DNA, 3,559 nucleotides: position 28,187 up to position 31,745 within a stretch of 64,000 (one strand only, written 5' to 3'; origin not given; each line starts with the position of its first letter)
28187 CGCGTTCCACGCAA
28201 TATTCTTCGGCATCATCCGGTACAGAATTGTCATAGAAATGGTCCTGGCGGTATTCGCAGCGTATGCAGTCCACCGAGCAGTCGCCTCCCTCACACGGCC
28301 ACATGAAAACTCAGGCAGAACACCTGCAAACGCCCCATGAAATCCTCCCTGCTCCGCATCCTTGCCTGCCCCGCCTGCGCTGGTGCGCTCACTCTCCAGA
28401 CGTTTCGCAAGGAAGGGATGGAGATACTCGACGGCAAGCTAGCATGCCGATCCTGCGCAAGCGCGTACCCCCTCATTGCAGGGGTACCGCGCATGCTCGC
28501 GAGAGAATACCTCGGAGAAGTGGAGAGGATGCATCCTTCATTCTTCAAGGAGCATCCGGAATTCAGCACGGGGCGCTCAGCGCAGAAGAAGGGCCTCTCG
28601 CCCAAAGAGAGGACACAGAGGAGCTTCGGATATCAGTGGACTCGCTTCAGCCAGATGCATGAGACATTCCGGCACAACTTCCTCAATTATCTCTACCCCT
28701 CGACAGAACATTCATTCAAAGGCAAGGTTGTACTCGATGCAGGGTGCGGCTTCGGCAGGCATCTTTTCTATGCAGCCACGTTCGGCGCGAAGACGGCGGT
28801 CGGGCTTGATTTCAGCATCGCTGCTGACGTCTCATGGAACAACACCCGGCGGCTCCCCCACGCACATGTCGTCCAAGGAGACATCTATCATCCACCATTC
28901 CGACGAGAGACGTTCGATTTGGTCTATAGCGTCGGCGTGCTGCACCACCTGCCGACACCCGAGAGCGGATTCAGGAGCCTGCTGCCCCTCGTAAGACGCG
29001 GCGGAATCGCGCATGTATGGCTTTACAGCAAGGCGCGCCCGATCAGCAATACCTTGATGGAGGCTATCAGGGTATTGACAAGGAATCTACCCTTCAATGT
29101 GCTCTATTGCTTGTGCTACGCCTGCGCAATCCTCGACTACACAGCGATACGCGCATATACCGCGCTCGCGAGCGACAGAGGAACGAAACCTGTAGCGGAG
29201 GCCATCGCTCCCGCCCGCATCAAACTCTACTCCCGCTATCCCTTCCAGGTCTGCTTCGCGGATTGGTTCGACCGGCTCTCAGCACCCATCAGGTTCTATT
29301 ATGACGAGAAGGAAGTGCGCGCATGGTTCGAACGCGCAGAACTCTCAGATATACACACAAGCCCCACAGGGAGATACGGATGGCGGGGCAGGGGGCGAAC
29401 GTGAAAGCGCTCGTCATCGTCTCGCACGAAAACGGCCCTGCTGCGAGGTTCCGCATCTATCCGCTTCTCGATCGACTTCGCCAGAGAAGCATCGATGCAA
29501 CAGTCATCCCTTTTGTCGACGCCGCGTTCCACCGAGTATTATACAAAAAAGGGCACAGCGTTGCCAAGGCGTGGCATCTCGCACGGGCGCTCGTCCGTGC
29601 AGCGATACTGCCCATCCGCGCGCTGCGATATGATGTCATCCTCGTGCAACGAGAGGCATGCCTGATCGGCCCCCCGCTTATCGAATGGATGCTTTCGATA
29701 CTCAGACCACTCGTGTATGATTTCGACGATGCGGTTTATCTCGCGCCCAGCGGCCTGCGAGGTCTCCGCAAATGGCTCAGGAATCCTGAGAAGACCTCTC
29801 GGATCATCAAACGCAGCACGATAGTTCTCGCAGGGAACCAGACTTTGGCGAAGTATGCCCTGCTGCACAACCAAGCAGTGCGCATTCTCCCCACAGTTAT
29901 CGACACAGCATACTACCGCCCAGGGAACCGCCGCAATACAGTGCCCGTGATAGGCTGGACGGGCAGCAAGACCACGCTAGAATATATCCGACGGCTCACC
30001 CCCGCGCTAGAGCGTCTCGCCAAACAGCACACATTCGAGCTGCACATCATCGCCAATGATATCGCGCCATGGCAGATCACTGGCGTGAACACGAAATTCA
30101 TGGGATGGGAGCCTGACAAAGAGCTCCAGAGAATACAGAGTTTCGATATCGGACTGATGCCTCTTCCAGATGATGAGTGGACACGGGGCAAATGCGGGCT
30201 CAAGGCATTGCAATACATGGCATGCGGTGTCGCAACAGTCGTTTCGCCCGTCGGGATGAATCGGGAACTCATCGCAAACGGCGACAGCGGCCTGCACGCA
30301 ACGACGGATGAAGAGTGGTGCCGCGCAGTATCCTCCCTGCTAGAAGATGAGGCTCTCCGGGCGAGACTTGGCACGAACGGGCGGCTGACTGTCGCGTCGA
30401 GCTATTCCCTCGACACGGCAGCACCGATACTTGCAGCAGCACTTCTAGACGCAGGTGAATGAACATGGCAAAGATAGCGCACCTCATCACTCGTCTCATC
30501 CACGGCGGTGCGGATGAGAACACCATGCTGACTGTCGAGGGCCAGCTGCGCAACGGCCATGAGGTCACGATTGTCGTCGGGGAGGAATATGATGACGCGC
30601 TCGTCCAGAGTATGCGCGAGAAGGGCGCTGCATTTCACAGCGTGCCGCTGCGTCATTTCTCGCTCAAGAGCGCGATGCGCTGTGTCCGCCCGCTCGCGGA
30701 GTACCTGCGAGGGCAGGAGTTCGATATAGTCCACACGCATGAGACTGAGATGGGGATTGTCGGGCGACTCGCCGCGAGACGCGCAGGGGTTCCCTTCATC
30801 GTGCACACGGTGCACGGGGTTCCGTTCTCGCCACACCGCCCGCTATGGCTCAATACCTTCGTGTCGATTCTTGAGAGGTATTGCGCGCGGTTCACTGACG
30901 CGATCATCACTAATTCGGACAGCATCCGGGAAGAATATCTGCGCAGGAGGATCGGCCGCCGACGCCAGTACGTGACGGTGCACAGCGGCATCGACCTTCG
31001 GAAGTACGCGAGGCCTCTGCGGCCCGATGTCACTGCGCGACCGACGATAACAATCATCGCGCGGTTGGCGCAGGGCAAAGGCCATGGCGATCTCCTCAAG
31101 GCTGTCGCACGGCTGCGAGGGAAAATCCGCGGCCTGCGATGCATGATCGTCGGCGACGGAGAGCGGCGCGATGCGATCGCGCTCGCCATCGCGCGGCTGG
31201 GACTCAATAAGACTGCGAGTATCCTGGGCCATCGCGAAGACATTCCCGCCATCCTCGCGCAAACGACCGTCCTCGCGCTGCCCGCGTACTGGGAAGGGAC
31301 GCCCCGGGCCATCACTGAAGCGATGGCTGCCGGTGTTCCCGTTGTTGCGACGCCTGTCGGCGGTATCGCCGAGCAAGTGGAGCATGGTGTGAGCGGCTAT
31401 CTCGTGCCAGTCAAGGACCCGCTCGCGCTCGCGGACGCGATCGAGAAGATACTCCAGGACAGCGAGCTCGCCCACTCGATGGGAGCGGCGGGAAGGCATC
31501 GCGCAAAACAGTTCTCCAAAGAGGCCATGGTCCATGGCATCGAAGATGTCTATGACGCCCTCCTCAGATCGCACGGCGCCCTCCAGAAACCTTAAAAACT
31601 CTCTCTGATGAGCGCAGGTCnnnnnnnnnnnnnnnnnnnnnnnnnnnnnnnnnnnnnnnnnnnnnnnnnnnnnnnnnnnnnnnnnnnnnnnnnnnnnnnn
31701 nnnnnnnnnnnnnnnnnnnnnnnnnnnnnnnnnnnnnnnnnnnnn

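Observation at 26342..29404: Dpm1-like Dol-P-sugar synthase, overlapping GT-C (PMT/ArnT-like) transferase and Trm112-type zinc-ribbon methyltransferase form a three-gene overlapping module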

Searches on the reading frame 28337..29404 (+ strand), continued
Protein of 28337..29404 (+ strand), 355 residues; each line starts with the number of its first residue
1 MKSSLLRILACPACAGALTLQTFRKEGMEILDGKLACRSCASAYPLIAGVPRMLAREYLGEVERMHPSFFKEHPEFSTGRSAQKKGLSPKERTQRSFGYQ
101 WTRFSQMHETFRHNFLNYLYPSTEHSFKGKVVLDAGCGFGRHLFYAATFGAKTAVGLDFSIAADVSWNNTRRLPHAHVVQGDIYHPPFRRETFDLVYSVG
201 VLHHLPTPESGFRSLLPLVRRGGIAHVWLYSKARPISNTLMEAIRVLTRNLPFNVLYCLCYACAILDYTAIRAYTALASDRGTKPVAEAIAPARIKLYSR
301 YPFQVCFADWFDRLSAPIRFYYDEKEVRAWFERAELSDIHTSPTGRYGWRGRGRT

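Call 86: search_protein_families(library=pfam, proteins=[L024:3196-4629:-, L024:5032-6300:-, L024:6968-8086:-, L024:8158-9957:+, L024:11057-11980:-, L024:11985-13451:-, L024:13478-14566:-, L005:10990-12942:+, L018:3340-5298:+, L063:11280-13184:+], max_evalue=0.001)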
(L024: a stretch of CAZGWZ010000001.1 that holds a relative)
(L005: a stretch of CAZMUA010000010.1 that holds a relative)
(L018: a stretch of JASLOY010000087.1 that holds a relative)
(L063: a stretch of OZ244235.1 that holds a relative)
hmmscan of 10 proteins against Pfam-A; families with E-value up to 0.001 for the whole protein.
L024:3196-4629:- (477 aa): 0 families

L024:5032-6300:- (422 aa): 1 family
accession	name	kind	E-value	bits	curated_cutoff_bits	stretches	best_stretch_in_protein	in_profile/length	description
PF02543.21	Carbam_trans_N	-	2.5e-84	284.1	24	1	3-343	2-346/346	Carbamoyltransferase N-terminus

L024:6968-8086:- (372 aa): 2 families
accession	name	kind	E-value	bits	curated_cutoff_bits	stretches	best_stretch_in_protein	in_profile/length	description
PF16822.11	ALGX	-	7.7e-05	22.9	26.5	1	270-358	40-118/268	SGNH hydrolase-like domain, acetyltransferase AlgX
PF19040.6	SGNH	-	0.00016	21.9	27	0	305-367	188-247/248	SGNH domain (fused to AT3 domains)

L024:8158-9957:+ (599 aa): 1 family
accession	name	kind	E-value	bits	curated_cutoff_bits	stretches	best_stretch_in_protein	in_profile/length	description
PF13231.12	PMT_2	-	6.2e-15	56.2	26.1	1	116-232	20-139/160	Dolichyl-phosphate-mannose-protein mannosyltransferase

L024:11057-11980:- (307 aa): 4 families
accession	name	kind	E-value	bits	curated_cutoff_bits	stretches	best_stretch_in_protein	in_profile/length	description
PF00535.33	Glycos_transf_2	-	1.3e-28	100.5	23.3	1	4-113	1-115/168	Glycosyl transferase family 2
PF13641.12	Glyco_tranf_2_3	-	2.2e-12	47.9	27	1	3-116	3-125/230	Glycosyltransferase like family 2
PF13632.12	Glyco_trans_2_3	-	6.6e-08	33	27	1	79-261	1-192/198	Glycosyl transferase family group 2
PF10111.15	Glyco_tranf_2_2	-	6.3e-06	26.3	27.3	1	5-103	2-108/276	Glycosyltransferase like family 2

L024:11985-13451:- (488 aa): 2 families
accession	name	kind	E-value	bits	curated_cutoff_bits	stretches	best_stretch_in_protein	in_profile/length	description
PF04055.27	Radical_SAM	-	1.5e-23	84.2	29.5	1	214-379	1-165/166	Radical SAM superfamily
PF02310.24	B12-binding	-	1.3e-22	80.3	32.1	1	23-141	11-119/121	B12 binding domain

L024:13478-14566:- (362 aa): 4 families
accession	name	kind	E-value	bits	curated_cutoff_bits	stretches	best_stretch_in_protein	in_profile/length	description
PF00534.26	Glycos_transf_1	-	2.2e-32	112.4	26.4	1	188-340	11-172/172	Glycosyl transferases group 1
PF13692.12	Glyco_trans_1_4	-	3e-30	105.8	27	1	193-326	2-142/142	Glycosyl transferases group 1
PF13524.12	Glyco_trans_1_2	-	7.6e-09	36.1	25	1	220-352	12-140/144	Glycosyl transferase-like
PF20706.3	GT4-conflict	-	1e-05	25.2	26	1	183-341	188-372/385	Family 4 Glycosyltransferase in conflict systems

L005:10990-12942:+ (651 aa): 7 families
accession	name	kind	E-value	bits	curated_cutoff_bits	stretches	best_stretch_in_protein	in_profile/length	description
PF13414.12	TPR_11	-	2e-07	31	26.8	1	383-416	9-42/42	TPR repeat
PF13181.12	TPR_8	-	0.00022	21.6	25.7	0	378-400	11-33/34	Tetratricopeptide repeat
PF13432.12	TPR_16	-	0.00036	21.4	32.7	1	378-435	7-62/65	Tetratricopeptide repeat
PF13231.12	PMT_2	-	0.0004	21.1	26.1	1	173-330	10-154/160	Dolichyl-phosphate-mannose-protein mannosyltransferase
PF13371.12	TPR_9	-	0.00043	20.7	35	1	378-445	5-72/73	Tetratricopeptide repeat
PF00515.34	TPR_1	-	0.00082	19.5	27.8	0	381-401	14-34/34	Tetratricopeptide repeat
PF07719.23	TPR_2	-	0.00088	19.7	27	0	402-433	1-32/34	Tetratricopeptide repeat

L018:3340-5298:+ (653 aa): 2 families
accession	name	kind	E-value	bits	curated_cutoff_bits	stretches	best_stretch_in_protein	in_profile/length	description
PF13428.12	TPR_14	-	4.7e-05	24.1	23.5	0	328-367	3-42/44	Tetratricopeptide repeat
PF13432.12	TPR_16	-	0.00021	22.1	32.7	1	331-387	2-58/65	Tetratricopeptide repeat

L063:11280-13184:+ (635 aa): 1 family
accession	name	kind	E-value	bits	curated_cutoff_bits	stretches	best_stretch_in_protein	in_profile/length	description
PF13231.12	PMT_2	-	9.1e-08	32.9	26.1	1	187-324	21-157/160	Dolichyl-phosphate-mannose-protein mannosyltransferase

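Call 93: search_protein_families(library=pfam, proteins=[L022:3038-4285:+, L022:4009-5640:+, L030:6692-7726:+, L030:7183-9165:+, L020:2646-4064:+, L020:4054-5472:+, L020:6652-9126:+, L031:3951-5351:+, L021:7152-8531:+, L029:1510-3189:+], max_evalue=0.001)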
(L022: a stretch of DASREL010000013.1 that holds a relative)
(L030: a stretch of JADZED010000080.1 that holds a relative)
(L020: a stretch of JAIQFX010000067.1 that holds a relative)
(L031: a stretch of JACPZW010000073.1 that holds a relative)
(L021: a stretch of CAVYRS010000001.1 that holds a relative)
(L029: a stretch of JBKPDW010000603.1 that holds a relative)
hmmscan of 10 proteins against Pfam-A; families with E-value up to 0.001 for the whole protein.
L022:3038-4285:+ (416 aa): 5 families
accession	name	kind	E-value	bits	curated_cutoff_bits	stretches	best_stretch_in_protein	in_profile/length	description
PF00535.33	Glycos_transf_2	-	1.9e-34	119.5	23.3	1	112-271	1-166/168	Glycosyl transferase family 2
PF10111.15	Glyco_tranf_2_2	-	5.3e-25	88.9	27.3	1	113-336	2-235/276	Glycosyltransferase like family 2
PF13641.12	Glyco_tranf_2_3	-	3.3e-20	73.5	27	1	111-292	3-195/230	Glycosyltransferase like family 2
PF13632.12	Glyco_trans_2_3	-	2.7e-06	27.8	27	1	189-291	2-106/198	Glycosyl transferase family group 2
PF13506.12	Glyco_transf_21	-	6.7e-05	22.9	21.7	1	179-277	24-122/174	Glycosyl transferase family 21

L022:4009-5640:+ (544 aa): 0 families

L030:6692-7726:+ (345 aa): 5 families
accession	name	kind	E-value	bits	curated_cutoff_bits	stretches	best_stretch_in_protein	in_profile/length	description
PF00535.33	Glycos_transf_2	-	1e-36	126.9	23.3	1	49-209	1-167/168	Glycosyl transferase family 2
PF10111.15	Glyco_tranf_2_2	-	1.6e-22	80.8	27.3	1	49-282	1-247/276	Glycosyltransferase like family 2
PF13641.12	Glyco_tranf_2_3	-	3.2e-21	76.9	27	1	46-229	1-195/230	Glycosyltransferase like family 2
PF13632.12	Glyco_trans_2_3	-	1.2e-10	42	27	1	126-247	2-125/198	Glycosyl transferase family group 2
PF13506.12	Glyco_transf_21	-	0.00017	21.5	21.7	1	117-213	25-121/174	Glycosyl transferase family 21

L030:7183-9165:+ (661 aa): 1 family
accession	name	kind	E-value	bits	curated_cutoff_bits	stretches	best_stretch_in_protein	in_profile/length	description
PF13231.12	PMT_2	-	8.7e-05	23.2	26.1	1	329-474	7-150/160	Dolichyl-phosphate-mannose-protein mannosyltransferase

L020:2646-4064:+ (473 aa): 4 families
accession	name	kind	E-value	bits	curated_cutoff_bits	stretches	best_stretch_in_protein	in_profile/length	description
PF00535.33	Glycos_transf_2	-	9.6e-38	130.2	23.3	1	170-324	1-161/168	Glycosyl transferase family 2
PF13641.12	Glyco_tranf_2_3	-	8.3e-24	85.3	27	1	169-361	3-207/230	Glycosyltransferase like family 2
PF10111.15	Glyco_tranf_2_2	-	8.3e-21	75.1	27.3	1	170-391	1-232/276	Glycosyltransferase like family 2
PF13632.12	Glyco_trans_2_3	-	2.1e-06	28.1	27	1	247-387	2-129/198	Glycosyl transferase family group 2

L020:4054-5472:+ (473 aa): 0 families

L020:6652-9126:+ (825 aa): 1 family
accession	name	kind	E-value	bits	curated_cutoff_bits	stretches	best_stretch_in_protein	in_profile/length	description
PF13231.12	PMT_2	-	5.7e-06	27.1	26.1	1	140-294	6-153/160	Dolichyl-phosphate-mannose-protein mannosyltransferase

L031:3951-5351:+ (467 aa): 0 families

L021:7152-8531:+ (460 aa): 0 families

L029:1510-3189:+ (560 aa): 0 families
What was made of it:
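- The acidobacterial GT2s are of a different, ordinary GT2 type, and their GT-Cs are not orthologous to this one (call 93).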

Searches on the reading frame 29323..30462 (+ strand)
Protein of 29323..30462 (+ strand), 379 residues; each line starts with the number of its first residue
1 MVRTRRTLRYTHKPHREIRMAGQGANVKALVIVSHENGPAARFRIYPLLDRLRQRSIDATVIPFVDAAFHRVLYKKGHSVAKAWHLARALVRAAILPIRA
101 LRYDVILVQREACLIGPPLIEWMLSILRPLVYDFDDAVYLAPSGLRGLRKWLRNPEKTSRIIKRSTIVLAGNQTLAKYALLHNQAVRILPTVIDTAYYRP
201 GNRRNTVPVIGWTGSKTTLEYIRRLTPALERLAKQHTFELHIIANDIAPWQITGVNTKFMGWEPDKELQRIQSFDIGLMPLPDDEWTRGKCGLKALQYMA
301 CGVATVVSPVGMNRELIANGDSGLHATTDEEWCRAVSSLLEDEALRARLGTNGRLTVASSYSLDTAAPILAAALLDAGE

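Call 3: search_protein_families(library=pfam, proteins=[window:29323-30462:+], max_evalue=0.01)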
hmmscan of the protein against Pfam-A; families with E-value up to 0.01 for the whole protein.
window:29323-30462:+ (379 aa): 3 families
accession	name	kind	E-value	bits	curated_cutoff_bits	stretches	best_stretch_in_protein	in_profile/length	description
PF13692.12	Glyco_trans_1_4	-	1.4e-12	48.5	27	1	208-342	2-142/142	Glycosyl transferases group 1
PF00534.26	Glycos_transf_1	-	1.2e-11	44.9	26.4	1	256-354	74-170/172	Glycosyl transferases group 1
PF13524.12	Glyco_trans_1_2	-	2.6e-08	34.4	25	1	228-364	5-136/144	Glycosyl transferase-like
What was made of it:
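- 29401..30462 (+): GTx: GT-B glycosyltransferase, the conserved partner of the methyltransferase (start GTG 29401 or ATG 29380). Pfam Glyco_trans_1_4 and Glycos_transf_1 (call 3).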

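Call 4: search_protein_families(library=ncbifam, proteins=[window:29323-30462:+], max_evalue=0.001)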
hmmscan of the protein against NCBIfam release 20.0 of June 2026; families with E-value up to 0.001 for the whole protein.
window:29323-30462:+ (379 aa): 8 families
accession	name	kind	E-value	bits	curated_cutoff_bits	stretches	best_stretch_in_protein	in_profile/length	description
NF041876.1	EPS_EpsE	equivalog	1.8e-08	34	400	1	295-369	312-388/389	exopolysaccharide biosynthesis GT4 family glycosyltransferase EpsE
NF038229.1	Glyco4_Geo_Pelo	equivalog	2.1e-06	27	400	1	298-367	257-326/338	GPMC system family 4 glycosyltransferase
TIGR02149.1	glgA_Coryne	subfamily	5.1e-06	25.9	302.4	1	292-367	297-380/391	glycogen synthase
TIGR03449.1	mycothiol_MshA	equivalog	5.4e-06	25.5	462.5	1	291-372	316-398/406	D-inositol-3-phosphate glycosyltransferase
TIGR03999.1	thiol_BshA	equivalog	1.4e-05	24.2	273.7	1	291-364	285-360/375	N-acetyl-alpha-D-glucosaminyl L-malate synthase BshA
TIGR03087.1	stp1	hypoth_equivalog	3.8e-05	23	316.65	1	294-366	314-386/397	TIGR03087 family PEP-CTERM/XrtA system glycosyltransferase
TIGR03088.1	stp2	hypoth_equivalog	0.00013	21.1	409.05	1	296-365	290-361/374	TIGR03088 family PEP-CTERM/XrtA system glycosyltransferase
TIGR04063.1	stp3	hypoth_equivalog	0.00019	20.5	442.05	1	291-359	307-377/397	TIGR04063 family PEP-CTERM/XrtA system glycosyltransferase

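Call 69: search_solved_structures(query=window:29401-30462:+, max_evalue=0.01, show_alignments=0)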
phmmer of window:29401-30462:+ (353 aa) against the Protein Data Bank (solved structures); distinct sequences matched with E-value up to 0.01: 0.

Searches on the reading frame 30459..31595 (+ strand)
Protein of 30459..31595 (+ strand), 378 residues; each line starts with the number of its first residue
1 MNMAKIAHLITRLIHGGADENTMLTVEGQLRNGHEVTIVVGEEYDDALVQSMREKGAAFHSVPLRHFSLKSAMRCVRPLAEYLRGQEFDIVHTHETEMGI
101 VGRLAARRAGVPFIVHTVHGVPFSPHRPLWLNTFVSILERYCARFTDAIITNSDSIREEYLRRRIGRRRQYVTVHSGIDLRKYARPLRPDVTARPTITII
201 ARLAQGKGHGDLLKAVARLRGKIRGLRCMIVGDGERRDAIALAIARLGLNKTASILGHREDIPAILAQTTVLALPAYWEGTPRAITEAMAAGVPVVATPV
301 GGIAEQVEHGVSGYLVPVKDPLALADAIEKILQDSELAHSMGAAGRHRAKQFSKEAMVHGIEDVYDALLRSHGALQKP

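Call 3: search_protein_families(library=pfam, proteins=[window:30459-31595:+], max_evalue=0.01)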
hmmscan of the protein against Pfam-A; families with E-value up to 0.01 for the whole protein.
window:30459-31595:+ (378 aa): 7 families
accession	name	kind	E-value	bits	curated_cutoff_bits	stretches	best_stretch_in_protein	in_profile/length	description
PF00534.26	Glycos_transf_1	-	3.7e-39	134.4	26.4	1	194-347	15-171/172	Glycosyl transferases group 1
PF13692.12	Glyco_trans_1_4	-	1.1e-36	126.7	27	1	194-334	1-142/142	Glycosyl transferases group 1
PF13579.12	Glyco_trans_4_4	-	2.7e-24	86.8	29.7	1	16-175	1-156/158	Glycosyl transferase 4-like domain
PF13439.12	Glyco_transf_4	-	4.4e-22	79.3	28.5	1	16-181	2-169/170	Glycosyltransferase Family 4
PF13477.12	Glyco_trans_4_2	-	1.2e-10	42.2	23.4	1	30-153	20-139/139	Glycosyl transferase 4-like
PF20706.3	GT4-conflict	-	1.4e-06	28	26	1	167-343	170-366/385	Family 4 Glycosyltransferase in conflict systems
PF13524.12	Glyco_trans_1_2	-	9.4e-06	26.1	25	1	224-350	13-130/144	Glycosyl transferase-like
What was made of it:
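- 30459..31595 (+): GT4 glycosyltransferase, overlapping GTx by ATGA. Pfam Glycos_transf_1 at 4e-39 and Glyco_trans_4_4 (call 3).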

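Call 4: search_protein_families(library=ncbifam, proteins=[window:30459-31595:+], max_evalue=0.001)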
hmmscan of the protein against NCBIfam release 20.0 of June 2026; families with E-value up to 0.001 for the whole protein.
window:30459-31595:+ (378 aa): 39 families (the best 25 are shown)
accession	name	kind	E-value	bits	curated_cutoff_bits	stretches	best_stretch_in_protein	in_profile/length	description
TIGR03088.1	stp2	hypoth_equivalog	3.8e-52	177.6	409.05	1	5-369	3-374/374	TIGR03088 family PEP-CTERM/XrtA system glycosyltransferase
NF041876.1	EPS_EpsE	equivalog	5.7e-34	118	400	1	155-352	171-380/389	exopolysaccharide biosynthesis GT4 family glycosyltransferase EpsE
TIGR03999.1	thiol_BshA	equivalog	3.2e-30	105.3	273.7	1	55-369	48-374/375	N-acetyl-alpha-D-glucosaminyl L-malate synthase BshA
TIGR02149.1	glgA_Coryne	subfamily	2.5e-29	102.6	302.4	1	87-367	83-389/391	glycogen synthase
TIGR03449.1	mycothiol_MshA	equivalog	5.2e-27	94.8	462.5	1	84-368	99-403/406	D-inositol-3-phosphate glycosyltransferase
NF011726.0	PRK15179.1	equivalog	3.9e-20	71.7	733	1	73-364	386-690/694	Vi polysaccharide biosynthesis protein TviE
TIGR04063.1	stp3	hypoth_equivalog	5.5e-19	68.3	442.05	1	15-369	13-396/397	TIGR04063 family PEP-CTERM/XrtA system glycosyltransferase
NF038011.1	PelF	equivalog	1.1e-18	67.5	100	1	126-363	239-487/489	GT4 family glycosyltransferase PelF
NF047684.1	TeichurnBiosyTuaC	equivalog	3.4e-18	65.7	550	1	87-343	108-363/391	teichuronic acid biosynthesis protein TuaC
NF050056.1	ProtGlycPglH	equivalog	4.7e-18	65.4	600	1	196-355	181-340/354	GalNAc-alpha-(1->4)-GalNAc-alpha-(1->3)-diNAcBac-PP-undecaprenol alpha-1,4-N-acetyl-D-galactosaminyltransferase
NF050063.1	ProtGlycPglJ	equivalog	2e-17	63.5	500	1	144-357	143-355/363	N-acetylgalactosamine-N,N'-diacetylbacillosaminyl-diphospho-undecaprenol 4-alpha-N-acetylgalactosaminyltransferase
TIGR04005.1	wcaL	equivalog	1.7e-15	56.8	537.6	1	164-356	191-394/406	colanic acid biosynthesis glycosyltransferase WcaL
NF038295.1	EPS_HpsP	equivalog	1.1e-14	54.2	550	1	58-368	67-387/388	hormogonium polysaccharide biosynthesis glycosyltransferase HpsP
NF041010.1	glycosy_Agl16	equivalog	4.1e-14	52.2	575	1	76-368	62-351/352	glycosylation protein Agl16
NF047880.1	glyco_SdgA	exception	4.1e-14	52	800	1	193-359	314-481/488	serine-aspartate repeat adhesin O-glycosyltransferase SdgA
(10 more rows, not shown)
